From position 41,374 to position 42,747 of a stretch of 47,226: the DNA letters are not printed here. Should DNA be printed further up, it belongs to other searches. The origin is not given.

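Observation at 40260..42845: Second AT-rich island between dnaB and udg: SPPY methylase plus PUA-like/NucS-like nuclease plus three tiny ORFs - candidate uncharacterised restriction/defence module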

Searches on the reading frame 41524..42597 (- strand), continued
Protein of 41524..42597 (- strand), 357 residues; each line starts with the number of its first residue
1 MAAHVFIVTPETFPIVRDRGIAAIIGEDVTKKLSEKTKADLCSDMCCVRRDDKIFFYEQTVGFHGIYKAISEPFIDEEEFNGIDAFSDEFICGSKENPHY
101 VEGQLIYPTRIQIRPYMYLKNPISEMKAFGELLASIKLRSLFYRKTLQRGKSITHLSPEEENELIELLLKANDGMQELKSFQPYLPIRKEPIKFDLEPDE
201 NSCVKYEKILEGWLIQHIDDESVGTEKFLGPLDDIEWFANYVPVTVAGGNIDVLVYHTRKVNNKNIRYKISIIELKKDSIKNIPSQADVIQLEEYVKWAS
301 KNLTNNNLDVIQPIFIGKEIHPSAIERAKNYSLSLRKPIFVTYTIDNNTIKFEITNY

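Call 37: list_cluster_members(proteins=[window:41524-42597:-, window:40746-41513:-, window:42612-42845:-, window:40576-40746:-, window:40260-40502:-, window:38824-40146:-])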
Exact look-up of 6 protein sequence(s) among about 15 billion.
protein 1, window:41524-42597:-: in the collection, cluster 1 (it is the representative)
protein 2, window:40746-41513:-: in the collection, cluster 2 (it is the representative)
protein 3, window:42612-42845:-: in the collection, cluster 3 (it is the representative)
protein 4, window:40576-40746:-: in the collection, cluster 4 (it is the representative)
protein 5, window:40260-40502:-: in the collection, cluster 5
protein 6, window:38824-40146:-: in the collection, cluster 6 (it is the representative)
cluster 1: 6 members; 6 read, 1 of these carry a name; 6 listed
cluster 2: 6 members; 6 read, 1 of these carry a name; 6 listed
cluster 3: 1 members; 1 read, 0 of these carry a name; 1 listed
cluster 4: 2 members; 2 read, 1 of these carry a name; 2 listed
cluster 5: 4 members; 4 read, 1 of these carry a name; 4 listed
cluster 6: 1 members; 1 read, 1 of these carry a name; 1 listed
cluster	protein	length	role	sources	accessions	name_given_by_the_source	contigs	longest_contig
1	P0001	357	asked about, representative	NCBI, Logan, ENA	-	-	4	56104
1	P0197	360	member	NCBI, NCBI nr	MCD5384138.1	hypothetical protein LR066_05240, partial [candidate division WOR-3 bacterium] | hypothetical protein [candidate division WOR-3 bacterium]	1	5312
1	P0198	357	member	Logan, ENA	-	-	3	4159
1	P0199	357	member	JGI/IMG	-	-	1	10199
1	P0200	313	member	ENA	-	-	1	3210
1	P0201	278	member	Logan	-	-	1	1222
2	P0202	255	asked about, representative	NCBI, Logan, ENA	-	-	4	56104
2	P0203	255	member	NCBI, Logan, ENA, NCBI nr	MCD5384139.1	site-specific DNA-methyltransferase [candidate division WOR-3 bacterium]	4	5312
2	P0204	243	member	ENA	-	-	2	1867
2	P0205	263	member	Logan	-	-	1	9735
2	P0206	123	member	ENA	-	-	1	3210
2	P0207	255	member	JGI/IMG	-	-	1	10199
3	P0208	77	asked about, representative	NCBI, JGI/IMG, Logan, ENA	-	-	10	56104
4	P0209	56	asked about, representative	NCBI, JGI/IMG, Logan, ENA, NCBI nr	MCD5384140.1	hypothetical protein LR066_05250 [candidate division WOR-3 bacterium] | hypothetical protein [candidate division WOR-3 bacterium]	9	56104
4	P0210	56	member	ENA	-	-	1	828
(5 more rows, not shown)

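Call 54: search_solved_structures(query=L013:3268-3852:+, max_evalue=10)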
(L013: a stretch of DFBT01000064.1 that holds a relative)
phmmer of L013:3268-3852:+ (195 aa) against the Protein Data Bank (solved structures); distinct sequences matched with E-value up to 10: 0.

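Call 55: search_protein_families(library=pfam, proteins=[L018:997-1956:+, L026:6128-8020:+, L009:6998-8026:+, L013:3886-4227:+, L013:4759-5292:+, L029:1742-2596:+, L009:9038-9715:+, L035:9305-10114:+, L013:3268-3855:+, L004:7065-7784:+], max_evalue=0.01)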
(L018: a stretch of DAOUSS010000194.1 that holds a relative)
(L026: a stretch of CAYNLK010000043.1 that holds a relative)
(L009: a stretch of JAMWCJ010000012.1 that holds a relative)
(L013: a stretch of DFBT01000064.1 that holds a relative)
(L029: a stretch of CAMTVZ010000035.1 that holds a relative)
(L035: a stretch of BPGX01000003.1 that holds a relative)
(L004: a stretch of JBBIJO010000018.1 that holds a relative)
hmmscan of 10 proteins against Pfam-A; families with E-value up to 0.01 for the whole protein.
L018:997-1956:+ (319 aa): 3 families
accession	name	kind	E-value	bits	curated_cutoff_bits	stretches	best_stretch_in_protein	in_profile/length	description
PF01555.25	N6_N4_Mtase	-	9.3e-21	75.2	26.7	2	35-153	103-219/221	DNA methylase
PF03602.21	Cons_hypoth95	-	0.0042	17.2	24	0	113-254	39-170/182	Conserved hypothetical protein 95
PF01170.24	UPF0020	-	0.0062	16.7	22.3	0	113-219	26-144/197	RMKL-like, methyltransferase domain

L026:6128-8020:+ (630 aa): 1 family
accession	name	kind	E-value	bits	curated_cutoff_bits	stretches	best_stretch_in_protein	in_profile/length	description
PF01555.25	N6_N4_Mtase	-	4.1e-24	86.2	26.7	2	61-141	137-220/221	DNA methylase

L009:6998-8026:+ (342 aa): 3 families
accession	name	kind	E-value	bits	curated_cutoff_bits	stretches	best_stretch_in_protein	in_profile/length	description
PF01555.25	N6_N4_Mtase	-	3.8e-19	70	26.7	2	13-214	36-219/221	DNA methylase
PF03602.21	Cons_hypoth95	-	0.0005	20.2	24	0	175-282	40-143/182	Conserved hypothetical protein 95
PF02475.24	TRM5-TYW2_MTfase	-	0.00061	20.2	28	1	169-247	29-107/164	TRM5/TYW2 methyltransferase domain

L013:3886-4227:+ (113 aa): 4 families
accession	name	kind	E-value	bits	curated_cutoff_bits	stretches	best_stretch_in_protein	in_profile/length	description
PF01909.29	NTP_transf_2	-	3.2e-13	50.3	21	1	18-77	2-47/93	Nucleotidyltransferase domain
PF18765.7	Polbeta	-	2e-10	41.1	26.9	1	19-67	2-50/93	Polymerase beta, Nucleotidyltransferase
PF22600.2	MTPAP-like_central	-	2.2e-05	25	27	1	11-67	20-75/139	Poly(A) RNA polymerase, mitochondrial-like, central palm domain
PF14792.12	DNA_pol_B_palm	-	0.0083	16.8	25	0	25-65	19-58/113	DNA polymerase beta palm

L013:4759-5292:+ (177 aa): 1 family
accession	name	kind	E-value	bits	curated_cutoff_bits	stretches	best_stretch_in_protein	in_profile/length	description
PF13643.11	DUF4145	-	1.5e-07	31.8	23.1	1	51-123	2-74/88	Domain of unknown function (DUF4145)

L029:1742-2596:+ (284 aa): 1 family
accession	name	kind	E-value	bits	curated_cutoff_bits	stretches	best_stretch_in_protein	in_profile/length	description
PF01939.22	NucS_C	-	0.00045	20.6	24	1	190-247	44-98/124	Endonuclease NucS C-terminal domain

L009:9038-9715:+ (225 aa): 0 families

L035:9305-10114:+ (269 aa): 0 families

L013:3268-3855:+ (195 aa): 0 families

L004:7065-7784:+ (239 aa): 3 families
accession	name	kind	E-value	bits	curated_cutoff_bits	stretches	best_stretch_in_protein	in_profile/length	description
PF01555.25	N6_N4_Mtase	-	8.3e-15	55.8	26.7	1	122-214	132-221/221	DNA methylase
PF02475.24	TRM5-TYW2_MTfase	-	0.0056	17.1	28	0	167-223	29-87/164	TRM5/TYW2 methyltransferase domain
PF01170.24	UPF0020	-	0.0081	16.3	22.3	0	172-223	26-77/197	RMKL-like, methyltransferase domain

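Call 56: search_protein_families(library=padloc, proteins=[L018:997-1956:+, L026:6128-8020:+, L013:3268-3855:+, L018:2171-3202:+, L029:1742-2596:+, L018:1944-2174:+], max_evalue=0.01)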
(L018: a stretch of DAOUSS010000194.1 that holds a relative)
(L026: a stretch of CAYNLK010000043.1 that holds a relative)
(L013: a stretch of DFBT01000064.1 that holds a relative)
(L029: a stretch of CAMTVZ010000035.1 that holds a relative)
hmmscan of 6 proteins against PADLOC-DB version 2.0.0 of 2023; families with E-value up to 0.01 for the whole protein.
L018:997-1956:+ (319 aa): 59 families (the best 25 are shown)
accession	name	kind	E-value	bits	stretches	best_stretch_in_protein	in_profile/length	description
PDLC03351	MTase_II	-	5.9e-110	365.7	1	56-312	87-336/348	Type II methyltransferase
PDLC03376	MTase_II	-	6.8e-26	89.6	1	66-293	6-223/249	Type II methyltransferase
PDLC03353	MTase_II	-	2.3e-22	77.8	2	50-159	147-252/260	Type II methyltransferase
PDLC03387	MTase_II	-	1.1e-18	65.5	2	79-160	201-278/289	Type II methyltransferase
PDLC03350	MTase_II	-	7e-15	53.2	1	71-161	212-299/312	Type II methyltransferase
PDLC03371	MTase_II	-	6.2e-14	50.1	1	47-162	153-257/260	Type II methyltransferase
PDLC03325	MTase_II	-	2.4e-11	41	1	78-148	54-124/426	Type II methyltransferase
PDLC03299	MTase_II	-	2.6e-11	41.6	1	108-158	208-258/296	Type II methyltransferase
PDLC03260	MTase_II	-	4.5e-11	40.3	1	66-194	223-335/349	Type II methyltransferase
PDLC03239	MTase_II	-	5.5e-11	39.8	1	97-145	72-122/442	Type II methyltransferase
PDLC03363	MTase_II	-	7.5e-11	39.9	1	106-230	67-182/294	Type II methyltransferase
PDLC03380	MTase_II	-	1.4e-10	38.9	1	96-154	37-95/393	Type II methyltransferase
PDLC03391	MTase_II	-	2e-10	37.9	1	61-224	109-268/381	Type II methyltransferase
PDLC03228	MTase_II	-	5.7e-10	37.4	1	111-155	159-203/227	Type II methyltransferase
PDLC03295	MTase_II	-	7.7e-10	36.7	1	81-160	193-269/292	Type II methyltransferase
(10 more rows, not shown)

L026:6128-8020:+ (630 aa): 57 families (the best 25 are shown)
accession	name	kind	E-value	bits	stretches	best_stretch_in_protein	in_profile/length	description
PDLC03351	MTase_II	-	5.1e-100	333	1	47-310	91-348/348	Type II methyltransferase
PDLC03376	MTase_II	-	1.3e-34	118.2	1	62-309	16-249/249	Type II methyltransferase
PDLC03353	MTase_II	-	2.1e-25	87.8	2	57-149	166-255/260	Type II methyltransferase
PDLC03350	MTase_II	-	1.6e-18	65.2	2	57-147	211-298/312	Type II methyltransferase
PDLC03387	MTase_II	-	4.9e-18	63.3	2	78-147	205-278/289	Type II methyltransferase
PDLC03325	MTase_II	-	5e-15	53.1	1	62-131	51-120/426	Type II methyltransferase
PDLC03239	MTase_II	-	7.9e-14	49.2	2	82-131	70-121/442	Type II methyltransferase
PDLC03380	MTase_II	-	2.6e-13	47.9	1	82-133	36-87/393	Type II methyltransferase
PDLC03260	MTase_II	-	4.5e-13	46.8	1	56-141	226-304/349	Type II methyltransferase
PDLC03371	MTase_II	-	6e-13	46.9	1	51-149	159-257/260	Type II methyltransferase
PDLC03363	MTase_II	-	1.3e-11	42.5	1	90-196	64-163/294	Type II methyltransferase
PDLC03283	MTase_II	-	4.6e-11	40.6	1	55-150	180-277/352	Type II methyltransferase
PDLC03259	MTase_II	-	5.5e-11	39.9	1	85-138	196-249/423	Type II methyltransferase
PDLC03228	MTase_II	-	1.5e-10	39.3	1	96-148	157-209/227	Type II methyltransferase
PDLC03216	MTase_II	-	4e-10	37.2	1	95-156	206-267/364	Type II methyltransferase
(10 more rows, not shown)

L013:3268-3855:+ (195 aa): 0 families

L018:2171-3202:+ (343 aa): 3 families
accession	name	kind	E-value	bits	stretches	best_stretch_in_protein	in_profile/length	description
PDLC04824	PDC-S02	-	3.3e-07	27.8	1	180-332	167-302/308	-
PDLC04799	PDC-S02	-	8.1e-05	19.9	1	191-332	178-302/308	-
PDLC04916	PDC-S11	-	0.0012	16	1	260-295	69-103/358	-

L029:1742-2596:+ (284 aa): 0 families

L018:1944-2174:+ (76 aa): 0 families

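Call 57: find_related_loci(query=A1, collection=viral_contigs, flank=6000)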
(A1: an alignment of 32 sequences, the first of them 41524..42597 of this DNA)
Query A1 (357 aa) in viral_contigs; peptide patterns used: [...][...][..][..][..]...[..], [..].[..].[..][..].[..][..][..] (x = any residue, [..] = any of these).
109 stretches matched a pattern, but none encodes a relative of the query by tblastn (E <= 1e-3).

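Call 65: find_encoding_contigs(protein=P0046, flank=5000, max_places=3)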
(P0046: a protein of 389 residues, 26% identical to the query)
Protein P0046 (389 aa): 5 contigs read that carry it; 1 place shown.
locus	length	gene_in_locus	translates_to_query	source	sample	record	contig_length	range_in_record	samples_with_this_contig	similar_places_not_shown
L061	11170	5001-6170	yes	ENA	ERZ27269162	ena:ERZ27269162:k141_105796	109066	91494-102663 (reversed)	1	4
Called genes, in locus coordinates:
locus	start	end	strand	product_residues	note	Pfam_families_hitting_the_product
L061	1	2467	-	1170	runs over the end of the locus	PF01230:HIT, PF11969:DcpS_C (weak), PF04851:ResIII, PF00270:DEAD (weak), PF00271:Helicase_C, PF11907:DUF3427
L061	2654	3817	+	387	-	PF04313:HSDR_N, PF13588:HSDR_N_2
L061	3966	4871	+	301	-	PF26340:DNA-SBD_ScoMcrA, PF13391:HNH_2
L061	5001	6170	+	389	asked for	-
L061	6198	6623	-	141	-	-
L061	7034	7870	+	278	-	-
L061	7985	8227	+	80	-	PF04014:MazE_antitoxin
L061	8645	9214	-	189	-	PF05685:Uma2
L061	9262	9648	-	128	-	PF10000:ACT_3, PF13840:ACT_7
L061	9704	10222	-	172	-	-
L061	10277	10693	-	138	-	PF05685:Uma2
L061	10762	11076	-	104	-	PF01845:CcdB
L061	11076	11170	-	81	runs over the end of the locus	PF07362:CcdA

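Call 66: find_encoding_contigs(protein=P0005, flank=5000, max_places=4)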
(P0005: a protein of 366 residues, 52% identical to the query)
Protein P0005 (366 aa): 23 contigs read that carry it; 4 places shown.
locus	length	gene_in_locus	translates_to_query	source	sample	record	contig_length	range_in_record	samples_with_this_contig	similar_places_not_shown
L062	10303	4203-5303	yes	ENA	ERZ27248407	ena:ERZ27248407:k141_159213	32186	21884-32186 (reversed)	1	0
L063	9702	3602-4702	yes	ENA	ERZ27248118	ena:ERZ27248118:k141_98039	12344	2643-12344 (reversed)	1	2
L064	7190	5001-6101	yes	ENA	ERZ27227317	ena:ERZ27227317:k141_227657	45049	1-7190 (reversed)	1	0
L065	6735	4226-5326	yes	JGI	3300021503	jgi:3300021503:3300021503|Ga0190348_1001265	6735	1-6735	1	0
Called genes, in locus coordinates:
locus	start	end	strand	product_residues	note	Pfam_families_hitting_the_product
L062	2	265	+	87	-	?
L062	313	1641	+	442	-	PF00330:Aconitase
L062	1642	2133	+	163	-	PF00694:Aconitase_C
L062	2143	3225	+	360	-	PF01118:Semialdhyde_dh, PF02774:Semialdhyde_dhC, PF22698:Semialdhyde_dhC_1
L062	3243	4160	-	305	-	PF01073:3Beta_HSD, PF01370:Epimerase, PF02719:Polysacc_synt_2, PF04321:RmlD_sub_bind, PF07993:NAD_binding_4, PF13460:NAD_binding_10, PF16363:GDP_Man_Dehyd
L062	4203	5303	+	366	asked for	-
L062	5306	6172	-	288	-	PF01555:N6_N4_Mtase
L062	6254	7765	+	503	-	-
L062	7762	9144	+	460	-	PF00483:NTP_transferase, PF12804:NTP_transf_3 (weak), PF25087:GMPPB_C (weak), PF25084:LbH_EIF2B, PF00132:Hexapep, PF14602:Hexapep_2 (weak)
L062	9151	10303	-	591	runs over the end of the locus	PF13230:GATase_4 (faint), PF13522:GATase_6, PF13537:GATase_7, PF01380:SIS, PF13580:SIS_2 (faint), PF01380:SIS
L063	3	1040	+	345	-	?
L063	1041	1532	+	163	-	PF00694:Aconitase_C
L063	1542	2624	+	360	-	PF01118:Semialdhyde_dh, PF02774:Semialdhyde_dhC, PF22698:Semialdhyde_dhC_1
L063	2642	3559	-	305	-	PF01073:3Beta_HSD, PF01370:Epimerase, PF02719:Polysacc_synt_2, PF04321:RmlD_sub_bind, PF07993:NAD_binding_4, PF13460:NAD_binding_10, PF16363:GDP_Man_Dehyd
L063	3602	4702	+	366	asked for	-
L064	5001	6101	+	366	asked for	-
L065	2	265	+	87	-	?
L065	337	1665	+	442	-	PF00330:Aconitase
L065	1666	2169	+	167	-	PF00694:Aconitase_C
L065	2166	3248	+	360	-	PF01118:Semialdhyde_dh, PF02774:Semialdhyde_dhC, PF22698:Semialdhyde_dhC_1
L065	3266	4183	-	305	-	PF01073:3Beta_HSD, PF01370:Epimerase, PF02719:Polysacc_synt_2, PF04321:RmlD_sub_bind, PF07993:NAD_binding_4, PF13460:NAD_binding_10, PF16363:GDP_Man_Dehyd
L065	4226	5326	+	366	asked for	-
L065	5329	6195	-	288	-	PF01555:N6_N4_Mtase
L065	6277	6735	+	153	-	?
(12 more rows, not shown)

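Call 76: find_encoding_contigs(protein=P0059, flank=4000, max_places=2)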
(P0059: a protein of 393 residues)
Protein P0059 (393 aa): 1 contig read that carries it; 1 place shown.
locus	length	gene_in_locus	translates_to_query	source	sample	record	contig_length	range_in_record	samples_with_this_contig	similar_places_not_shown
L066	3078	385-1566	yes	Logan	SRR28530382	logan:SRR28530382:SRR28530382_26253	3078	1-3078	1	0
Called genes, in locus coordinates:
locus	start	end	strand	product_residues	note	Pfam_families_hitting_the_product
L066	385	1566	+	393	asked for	-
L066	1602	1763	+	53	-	PF09853:DUF2080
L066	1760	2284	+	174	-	-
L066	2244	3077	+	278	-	?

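Call 77: find_encoding_contigs(protein=P0073, flank=4000, max_places=2)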
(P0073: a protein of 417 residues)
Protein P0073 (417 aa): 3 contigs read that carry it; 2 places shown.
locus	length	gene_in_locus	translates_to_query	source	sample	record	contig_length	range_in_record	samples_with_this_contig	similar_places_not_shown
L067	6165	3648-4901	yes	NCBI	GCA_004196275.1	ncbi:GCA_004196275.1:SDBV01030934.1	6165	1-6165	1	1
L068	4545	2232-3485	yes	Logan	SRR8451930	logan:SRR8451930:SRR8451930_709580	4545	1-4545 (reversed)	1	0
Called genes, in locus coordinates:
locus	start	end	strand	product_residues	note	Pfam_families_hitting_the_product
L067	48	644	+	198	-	PF14417:MEDS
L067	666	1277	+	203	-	-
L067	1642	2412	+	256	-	-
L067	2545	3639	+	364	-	PF02086:MethyltransfD12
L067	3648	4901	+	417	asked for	-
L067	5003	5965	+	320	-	-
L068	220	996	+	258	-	-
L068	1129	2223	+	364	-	PF02086:MethyltransfD12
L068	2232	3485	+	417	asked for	-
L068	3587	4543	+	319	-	?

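Call 78: find_encoding_contigs(protein=P0063, flank=4000, max_places=2)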
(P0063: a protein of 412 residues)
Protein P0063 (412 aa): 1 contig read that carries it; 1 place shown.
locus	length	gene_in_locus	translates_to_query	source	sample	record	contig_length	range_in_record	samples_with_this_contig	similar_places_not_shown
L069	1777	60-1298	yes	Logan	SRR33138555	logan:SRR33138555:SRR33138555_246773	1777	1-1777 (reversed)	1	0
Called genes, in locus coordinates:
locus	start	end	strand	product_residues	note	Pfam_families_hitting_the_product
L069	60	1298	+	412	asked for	PF01878:EVE (weak)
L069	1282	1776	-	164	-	?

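Call 79: find_encoding_contigs(protein=P0068, flank=4000, max_places=2)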
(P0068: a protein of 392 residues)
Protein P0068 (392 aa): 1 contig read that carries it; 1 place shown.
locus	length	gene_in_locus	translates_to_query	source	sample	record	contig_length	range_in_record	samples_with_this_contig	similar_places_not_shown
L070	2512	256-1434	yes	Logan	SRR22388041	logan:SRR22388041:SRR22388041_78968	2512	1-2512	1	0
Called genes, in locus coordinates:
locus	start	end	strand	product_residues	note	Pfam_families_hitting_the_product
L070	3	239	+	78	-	?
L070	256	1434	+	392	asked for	-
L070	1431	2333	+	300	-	PF01555:N6_N4_Mtase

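Call 80: find_encoding_contigs(protein=P0088, flank=4000, max_places=2)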
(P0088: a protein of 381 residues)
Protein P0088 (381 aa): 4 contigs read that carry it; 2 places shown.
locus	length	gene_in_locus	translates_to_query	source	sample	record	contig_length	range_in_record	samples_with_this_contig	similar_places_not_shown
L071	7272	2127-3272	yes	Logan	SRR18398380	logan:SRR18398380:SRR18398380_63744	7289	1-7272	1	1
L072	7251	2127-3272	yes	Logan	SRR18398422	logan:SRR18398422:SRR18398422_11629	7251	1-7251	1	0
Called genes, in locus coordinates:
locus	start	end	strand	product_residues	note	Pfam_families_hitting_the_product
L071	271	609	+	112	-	PF02086:MethyltransfD12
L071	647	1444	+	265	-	PF01555:N6_N4_Mtase, PF02086:MethyltransfD12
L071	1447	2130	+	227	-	PF05315:ICEA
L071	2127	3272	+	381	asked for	-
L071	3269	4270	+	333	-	PF02086:MethyltransfD12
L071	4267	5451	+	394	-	PF00350:Dynamin_N (faint), PF01926:MMR_HSR1, PF02421:FeoB_N (weak), PF09547:SpoIVA_ATPase (weak), PF18128:HydF_dimer, PF18133:HydF_tetramer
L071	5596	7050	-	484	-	PF04055:Radical_SAM, PF06968:BATS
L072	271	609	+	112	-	PF02086:MethyltransfD12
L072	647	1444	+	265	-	PF01555:N6_N4_Mtase, PF02086:MethyltransfD12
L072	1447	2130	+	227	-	PF05315:ICEA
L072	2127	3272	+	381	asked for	-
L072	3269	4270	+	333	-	PF02086:MethyltransfD12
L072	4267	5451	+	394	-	PF00350:Dynamin_N (faint), PF01926:MMR_HSR1, PF02421:FeoB_N (weak), PF09547:SpoIVA_ATPase (weak), PF18128:HydF_dimer, PF18133:HydF_tetramer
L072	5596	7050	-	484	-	PF04055:Radical_SAM, PF06968:BATS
